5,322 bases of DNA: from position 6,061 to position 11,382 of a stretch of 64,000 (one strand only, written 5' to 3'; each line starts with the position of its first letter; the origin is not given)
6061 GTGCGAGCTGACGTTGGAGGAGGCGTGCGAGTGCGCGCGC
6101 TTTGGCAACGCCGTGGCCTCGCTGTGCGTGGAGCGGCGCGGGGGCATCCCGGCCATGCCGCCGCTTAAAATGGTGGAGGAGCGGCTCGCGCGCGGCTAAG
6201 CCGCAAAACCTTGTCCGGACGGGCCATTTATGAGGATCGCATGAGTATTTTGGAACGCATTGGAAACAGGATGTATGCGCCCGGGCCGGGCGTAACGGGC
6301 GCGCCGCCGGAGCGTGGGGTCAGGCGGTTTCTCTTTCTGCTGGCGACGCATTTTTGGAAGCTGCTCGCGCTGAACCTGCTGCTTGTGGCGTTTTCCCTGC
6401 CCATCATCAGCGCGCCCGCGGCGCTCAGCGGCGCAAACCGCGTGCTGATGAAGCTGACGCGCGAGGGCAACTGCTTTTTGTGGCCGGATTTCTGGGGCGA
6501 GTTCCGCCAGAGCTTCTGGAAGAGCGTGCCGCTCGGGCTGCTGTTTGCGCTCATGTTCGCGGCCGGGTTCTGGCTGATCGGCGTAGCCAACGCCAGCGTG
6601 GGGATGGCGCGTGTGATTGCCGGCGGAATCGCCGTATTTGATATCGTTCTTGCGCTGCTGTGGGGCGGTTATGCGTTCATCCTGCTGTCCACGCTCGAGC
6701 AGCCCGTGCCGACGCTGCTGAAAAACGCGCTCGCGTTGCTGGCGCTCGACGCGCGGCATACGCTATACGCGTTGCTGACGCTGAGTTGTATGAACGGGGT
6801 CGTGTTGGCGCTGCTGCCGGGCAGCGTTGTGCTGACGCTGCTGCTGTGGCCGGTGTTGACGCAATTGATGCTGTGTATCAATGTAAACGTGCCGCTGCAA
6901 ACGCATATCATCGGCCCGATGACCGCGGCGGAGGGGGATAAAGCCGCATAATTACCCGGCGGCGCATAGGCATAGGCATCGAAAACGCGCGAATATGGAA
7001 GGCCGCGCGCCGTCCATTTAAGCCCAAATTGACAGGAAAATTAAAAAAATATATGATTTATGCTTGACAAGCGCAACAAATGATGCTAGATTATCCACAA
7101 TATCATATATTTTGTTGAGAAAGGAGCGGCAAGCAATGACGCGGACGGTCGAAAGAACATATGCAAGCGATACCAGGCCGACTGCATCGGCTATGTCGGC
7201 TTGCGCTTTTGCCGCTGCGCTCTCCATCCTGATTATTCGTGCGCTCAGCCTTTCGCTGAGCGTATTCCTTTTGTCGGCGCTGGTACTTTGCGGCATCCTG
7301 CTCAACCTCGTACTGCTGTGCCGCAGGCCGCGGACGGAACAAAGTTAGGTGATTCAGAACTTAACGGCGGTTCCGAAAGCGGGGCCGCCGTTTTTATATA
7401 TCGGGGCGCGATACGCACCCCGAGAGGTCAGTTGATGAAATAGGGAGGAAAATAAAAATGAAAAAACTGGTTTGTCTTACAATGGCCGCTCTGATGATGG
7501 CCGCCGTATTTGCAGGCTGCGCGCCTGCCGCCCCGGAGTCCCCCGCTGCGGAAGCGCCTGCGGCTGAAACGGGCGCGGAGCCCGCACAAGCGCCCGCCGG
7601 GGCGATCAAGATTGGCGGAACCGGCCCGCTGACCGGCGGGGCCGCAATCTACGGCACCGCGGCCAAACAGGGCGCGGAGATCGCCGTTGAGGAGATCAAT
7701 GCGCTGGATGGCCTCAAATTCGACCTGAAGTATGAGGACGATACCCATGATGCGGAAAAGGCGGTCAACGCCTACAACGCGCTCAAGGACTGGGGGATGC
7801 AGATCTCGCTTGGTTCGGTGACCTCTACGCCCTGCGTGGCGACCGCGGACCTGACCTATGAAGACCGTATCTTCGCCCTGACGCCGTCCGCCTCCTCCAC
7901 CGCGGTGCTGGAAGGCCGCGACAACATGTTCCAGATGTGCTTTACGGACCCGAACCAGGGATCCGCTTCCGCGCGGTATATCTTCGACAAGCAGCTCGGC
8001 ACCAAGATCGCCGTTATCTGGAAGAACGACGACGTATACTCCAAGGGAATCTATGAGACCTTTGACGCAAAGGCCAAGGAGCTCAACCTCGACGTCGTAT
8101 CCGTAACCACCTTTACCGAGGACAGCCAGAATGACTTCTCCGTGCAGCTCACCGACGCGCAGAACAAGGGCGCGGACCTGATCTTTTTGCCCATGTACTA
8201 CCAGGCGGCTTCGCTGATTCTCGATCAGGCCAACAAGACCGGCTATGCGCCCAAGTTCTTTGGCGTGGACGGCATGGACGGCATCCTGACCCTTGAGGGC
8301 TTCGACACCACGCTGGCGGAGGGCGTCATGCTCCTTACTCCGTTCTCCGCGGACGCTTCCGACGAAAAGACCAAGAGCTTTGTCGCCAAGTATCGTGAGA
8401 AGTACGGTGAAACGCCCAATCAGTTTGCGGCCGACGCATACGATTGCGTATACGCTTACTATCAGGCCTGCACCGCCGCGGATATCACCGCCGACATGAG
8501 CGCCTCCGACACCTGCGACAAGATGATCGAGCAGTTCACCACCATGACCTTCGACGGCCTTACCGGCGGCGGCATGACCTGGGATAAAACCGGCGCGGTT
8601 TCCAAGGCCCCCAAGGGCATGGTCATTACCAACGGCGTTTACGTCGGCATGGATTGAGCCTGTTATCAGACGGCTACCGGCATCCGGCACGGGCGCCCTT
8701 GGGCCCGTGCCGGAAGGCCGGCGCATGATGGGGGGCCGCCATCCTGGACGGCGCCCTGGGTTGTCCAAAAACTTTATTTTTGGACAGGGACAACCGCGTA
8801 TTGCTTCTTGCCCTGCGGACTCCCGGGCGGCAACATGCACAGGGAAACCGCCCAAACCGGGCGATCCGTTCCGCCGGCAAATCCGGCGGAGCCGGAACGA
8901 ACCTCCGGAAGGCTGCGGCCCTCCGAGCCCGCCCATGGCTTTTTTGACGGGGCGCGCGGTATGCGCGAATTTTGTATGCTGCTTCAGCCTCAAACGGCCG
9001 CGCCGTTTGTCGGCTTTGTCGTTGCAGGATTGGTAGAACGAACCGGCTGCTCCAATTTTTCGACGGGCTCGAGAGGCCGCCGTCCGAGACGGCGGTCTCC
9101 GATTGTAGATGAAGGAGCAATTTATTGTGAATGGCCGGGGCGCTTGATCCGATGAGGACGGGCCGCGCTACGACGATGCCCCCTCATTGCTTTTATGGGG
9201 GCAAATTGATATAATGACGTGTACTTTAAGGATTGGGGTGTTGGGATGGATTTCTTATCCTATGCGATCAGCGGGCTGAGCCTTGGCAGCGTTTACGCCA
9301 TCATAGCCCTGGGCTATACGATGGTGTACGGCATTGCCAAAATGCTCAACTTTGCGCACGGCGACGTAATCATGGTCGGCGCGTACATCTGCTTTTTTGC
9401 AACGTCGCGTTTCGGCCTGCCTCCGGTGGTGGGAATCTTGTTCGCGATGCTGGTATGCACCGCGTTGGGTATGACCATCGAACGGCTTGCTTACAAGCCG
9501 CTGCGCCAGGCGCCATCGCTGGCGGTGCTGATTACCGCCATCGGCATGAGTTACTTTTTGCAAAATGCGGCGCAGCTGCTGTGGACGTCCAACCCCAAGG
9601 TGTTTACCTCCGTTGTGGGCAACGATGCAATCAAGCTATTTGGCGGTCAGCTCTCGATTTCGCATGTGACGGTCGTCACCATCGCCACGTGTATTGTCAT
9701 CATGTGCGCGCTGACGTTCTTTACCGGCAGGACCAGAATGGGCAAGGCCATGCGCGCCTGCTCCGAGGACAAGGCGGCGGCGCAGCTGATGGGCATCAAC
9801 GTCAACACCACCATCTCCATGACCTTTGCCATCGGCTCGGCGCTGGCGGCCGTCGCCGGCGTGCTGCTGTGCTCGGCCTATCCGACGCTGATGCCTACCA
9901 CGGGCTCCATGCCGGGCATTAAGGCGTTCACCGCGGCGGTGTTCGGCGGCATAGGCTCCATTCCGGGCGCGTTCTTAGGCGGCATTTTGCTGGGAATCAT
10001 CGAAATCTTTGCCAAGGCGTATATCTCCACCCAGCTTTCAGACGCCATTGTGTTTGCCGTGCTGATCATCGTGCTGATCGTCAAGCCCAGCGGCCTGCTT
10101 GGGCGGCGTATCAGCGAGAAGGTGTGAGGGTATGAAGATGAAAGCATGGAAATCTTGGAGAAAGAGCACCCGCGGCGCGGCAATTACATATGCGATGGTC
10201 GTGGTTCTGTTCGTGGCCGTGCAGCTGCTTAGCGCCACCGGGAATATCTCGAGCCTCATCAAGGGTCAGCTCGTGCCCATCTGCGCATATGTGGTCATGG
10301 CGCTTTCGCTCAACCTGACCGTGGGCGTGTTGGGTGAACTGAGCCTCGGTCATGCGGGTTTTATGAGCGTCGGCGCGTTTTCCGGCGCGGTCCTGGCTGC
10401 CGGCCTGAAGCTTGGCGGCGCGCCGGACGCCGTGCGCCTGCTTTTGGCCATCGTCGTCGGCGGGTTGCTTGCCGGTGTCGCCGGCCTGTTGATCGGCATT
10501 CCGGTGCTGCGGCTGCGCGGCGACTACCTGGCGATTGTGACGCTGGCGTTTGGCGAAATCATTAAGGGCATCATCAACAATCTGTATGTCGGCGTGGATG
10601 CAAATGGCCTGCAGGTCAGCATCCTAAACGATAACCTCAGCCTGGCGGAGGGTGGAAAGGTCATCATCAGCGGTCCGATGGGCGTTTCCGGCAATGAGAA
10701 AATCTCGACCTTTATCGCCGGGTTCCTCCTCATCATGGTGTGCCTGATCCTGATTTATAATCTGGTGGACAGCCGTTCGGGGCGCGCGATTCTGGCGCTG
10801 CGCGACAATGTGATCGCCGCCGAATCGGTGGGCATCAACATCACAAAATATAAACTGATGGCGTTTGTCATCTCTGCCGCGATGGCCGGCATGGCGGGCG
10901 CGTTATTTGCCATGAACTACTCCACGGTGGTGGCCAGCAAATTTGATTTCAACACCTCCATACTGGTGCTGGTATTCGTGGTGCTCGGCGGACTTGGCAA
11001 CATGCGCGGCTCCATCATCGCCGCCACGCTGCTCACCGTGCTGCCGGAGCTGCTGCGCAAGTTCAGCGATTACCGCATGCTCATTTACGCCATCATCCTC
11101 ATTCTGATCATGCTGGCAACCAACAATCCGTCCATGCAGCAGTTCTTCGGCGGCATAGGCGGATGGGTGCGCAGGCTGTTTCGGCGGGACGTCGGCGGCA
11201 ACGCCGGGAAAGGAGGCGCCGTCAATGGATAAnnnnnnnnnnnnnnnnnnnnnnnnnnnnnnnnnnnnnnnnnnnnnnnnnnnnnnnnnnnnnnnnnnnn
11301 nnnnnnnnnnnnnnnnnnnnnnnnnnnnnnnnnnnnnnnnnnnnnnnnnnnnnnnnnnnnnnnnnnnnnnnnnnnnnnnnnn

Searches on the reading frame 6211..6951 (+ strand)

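Call 98: search_protein_families(library=pfam, proteins=[window:6211-6951:+], max_evalue=0.00001)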
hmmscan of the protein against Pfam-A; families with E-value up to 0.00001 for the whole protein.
window:6211-6951:+ (246 aa): 1 family
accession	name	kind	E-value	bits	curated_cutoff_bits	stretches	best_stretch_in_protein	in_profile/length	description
PF04854.19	DUF624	-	5.3e-08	33.4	24.2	1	52-117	2-71/77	Protein of unknown function, DUF624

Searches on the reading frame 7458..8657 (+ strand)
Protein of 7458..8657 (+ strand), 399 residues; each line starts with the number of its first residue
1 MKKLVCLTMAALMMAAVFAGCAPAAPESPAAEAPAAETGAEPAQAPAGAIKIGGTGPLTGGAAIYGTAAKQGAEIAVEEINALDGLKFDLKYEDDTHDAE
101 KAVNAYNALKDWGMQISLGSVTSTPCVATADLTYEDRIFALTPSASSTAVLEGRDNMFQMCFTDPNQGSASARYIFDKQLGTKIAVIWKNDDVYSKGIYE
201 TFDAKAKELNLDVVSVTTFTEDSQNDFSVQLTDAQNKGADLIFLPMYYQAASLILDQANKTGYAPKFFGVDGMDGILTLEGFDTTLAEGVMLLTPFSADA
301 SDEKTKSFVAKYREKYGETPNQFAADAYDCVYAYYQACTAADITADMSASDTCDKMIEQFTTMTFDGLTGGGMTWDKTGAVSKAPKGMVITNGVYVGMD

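Call 98: search_protein_families(library=pfam, proteins=[window:7458-8657:+], max_evalue=0.00001)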
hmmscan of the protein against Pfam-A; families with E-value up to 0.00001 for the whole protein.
window:7458-8657:+ (399 aa): 3 families
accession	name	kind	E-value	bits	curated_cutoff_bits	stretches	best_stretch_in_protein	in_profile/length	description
PF13458.12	Peripla_BP_6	-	8.3e-49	167.5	31.7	1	50-381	2-329/343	Periplasmic binding protein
PF01094.35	ANF_receptor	-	6.3e-21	75.3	25.4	1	70-381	3-340/353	Receptor family ligand binding region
PF13433.12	Peripla_BP_5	-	7.4e-08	32.3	27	1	50-371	1-317/363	Periplasmic binding protein domain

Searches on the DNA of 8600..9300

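Call 56: search_rna_families(source=window, start=8600, end=9300, threshold=evalue, max_evalue=5, show_alignments=2)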
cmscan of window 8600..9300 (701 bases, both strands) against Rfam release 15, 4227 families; matches with E-value up to 5: 7.
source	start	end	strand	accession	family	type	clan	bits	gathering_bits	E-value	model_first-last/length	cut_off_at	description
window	8832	8892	-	RF00014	DsrA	Gene; sRNA;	-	19.6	60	0.4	1-85/85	no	DsrA RNA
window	8818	8945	+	RF02830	Scr1601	Gene; sRNA;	-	17.7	100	0.26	1-209/209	no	Streptomyces RNA 1601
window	8841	8895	+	RF02347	ar45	Gene; sRNA;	-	15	40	1.4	62-115/148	no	Alphaproteobacterial sRNA ar45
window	8871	8945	+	RF01394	isrK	Gene; sRNA;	-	14.8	50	1.3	1-77/77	no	isrK Hfq binding RNA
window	8843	8857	+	RF01843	neisseria_FSE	Cis-reg; frameshift_element;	-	14.8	50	3.8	11-25/40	no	neiserria ribosomal frameshift element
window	9028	9099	+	RF01867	CC2171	Gene; sRNA;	-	12.1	75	4.7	1-159/159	no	caulobacter sRNA CC2171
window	8794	8925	+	RF00629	P24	Gene;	-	11.1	100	1.8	1-255/255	no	Pseudomonas sRNA P24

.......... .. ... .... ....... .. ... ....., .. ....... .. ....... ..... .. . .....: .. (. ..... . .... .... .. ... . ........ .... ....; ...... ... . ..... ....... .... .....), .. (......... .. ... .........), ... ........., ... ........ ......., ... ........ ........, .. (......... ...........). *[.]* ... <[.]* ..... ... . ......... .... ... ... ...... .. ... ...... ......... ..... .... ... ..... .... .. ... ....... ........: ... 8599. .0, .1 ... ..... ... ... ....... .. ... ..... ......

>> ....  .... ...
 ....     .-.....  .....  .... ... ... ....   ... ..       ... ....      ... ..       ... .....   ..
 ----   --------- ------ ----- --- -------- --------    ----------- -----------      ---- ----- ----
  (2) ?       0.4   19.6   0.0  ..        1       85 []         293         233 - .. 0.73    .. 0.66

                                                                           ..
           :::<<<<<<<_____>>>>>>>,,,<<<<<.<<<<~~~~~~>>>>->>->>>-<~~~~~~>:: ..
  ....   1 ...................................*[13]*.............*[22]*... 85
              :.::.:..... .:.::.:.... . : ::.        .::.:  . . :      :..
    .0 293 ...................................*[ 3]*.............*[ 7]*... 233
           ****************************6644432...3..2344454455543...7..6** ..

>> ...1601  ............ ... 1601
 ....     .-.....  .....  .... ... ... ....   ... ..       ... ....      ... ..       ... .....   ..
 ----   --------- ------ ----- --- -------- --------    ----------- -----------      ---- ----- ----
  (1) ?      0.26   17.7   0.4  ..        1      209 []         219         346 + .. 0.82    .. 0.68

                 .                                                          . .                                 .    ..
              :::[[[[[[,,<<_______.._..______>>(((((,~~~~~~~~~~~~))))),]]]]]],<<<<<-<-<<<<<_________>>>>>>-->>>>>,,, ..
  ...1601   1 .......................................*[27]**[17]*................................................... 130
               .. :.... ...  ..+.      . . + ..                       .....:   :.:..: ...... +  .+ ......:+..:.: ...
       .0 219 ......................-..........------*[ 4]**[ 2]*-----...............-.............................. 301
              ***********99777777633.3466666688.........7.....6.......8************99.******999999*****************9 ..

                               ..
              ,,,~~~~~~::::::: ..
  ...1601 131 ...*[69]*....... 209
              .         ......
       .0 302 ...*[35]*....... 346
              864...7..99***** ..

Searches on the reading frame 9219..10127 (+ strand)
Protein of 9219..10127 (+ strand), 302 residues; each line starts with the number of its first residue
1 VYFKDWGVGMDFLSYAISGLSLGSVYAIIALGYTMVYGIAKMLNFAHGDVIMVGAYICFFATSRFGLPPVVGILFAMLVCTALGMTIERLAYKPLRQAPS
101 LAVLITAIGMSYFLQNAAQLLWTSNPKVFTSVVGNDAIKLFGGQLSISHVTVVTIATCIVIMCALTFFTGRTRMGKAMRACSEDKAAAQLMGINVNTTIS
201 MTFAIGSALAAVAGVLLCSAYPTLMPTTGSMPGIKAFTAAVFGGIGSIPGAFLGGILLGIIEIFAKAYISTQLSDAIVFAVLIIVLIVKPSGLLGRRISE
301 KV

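Call 98: search_protein_families(library=pfam, proteins=[window:9219-10127:+], max_evalue=0.00001)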
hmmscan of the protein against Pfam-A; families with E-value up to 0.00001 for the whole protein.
window:9219-10127:+ (302 aa): 1 family
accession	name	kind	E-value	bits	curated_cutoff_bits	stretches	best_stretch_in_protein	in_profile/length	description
PF02653.21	BPD_transp_2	-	1.6e-44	152.5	26.8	1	17-286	3-269/269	Branched-chain amino acid transport system / permease component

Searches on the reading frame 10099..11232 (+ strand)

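Call 98: search_protein_families(library=pfam, proteins=[window:10099-11232:+], max_evalue=0.00001)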
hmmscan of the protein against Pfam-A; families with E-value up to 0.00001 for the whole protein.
window:10099-11232:+ (377 aa): 1 family
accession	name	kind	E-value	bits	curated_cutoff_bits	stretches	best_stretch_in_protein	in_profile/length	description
PF02653.21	BPD_transp_2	-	5.5e-46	157.3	26.8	1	59-338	7-269/269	Branched-chain amino acid transport system / permease component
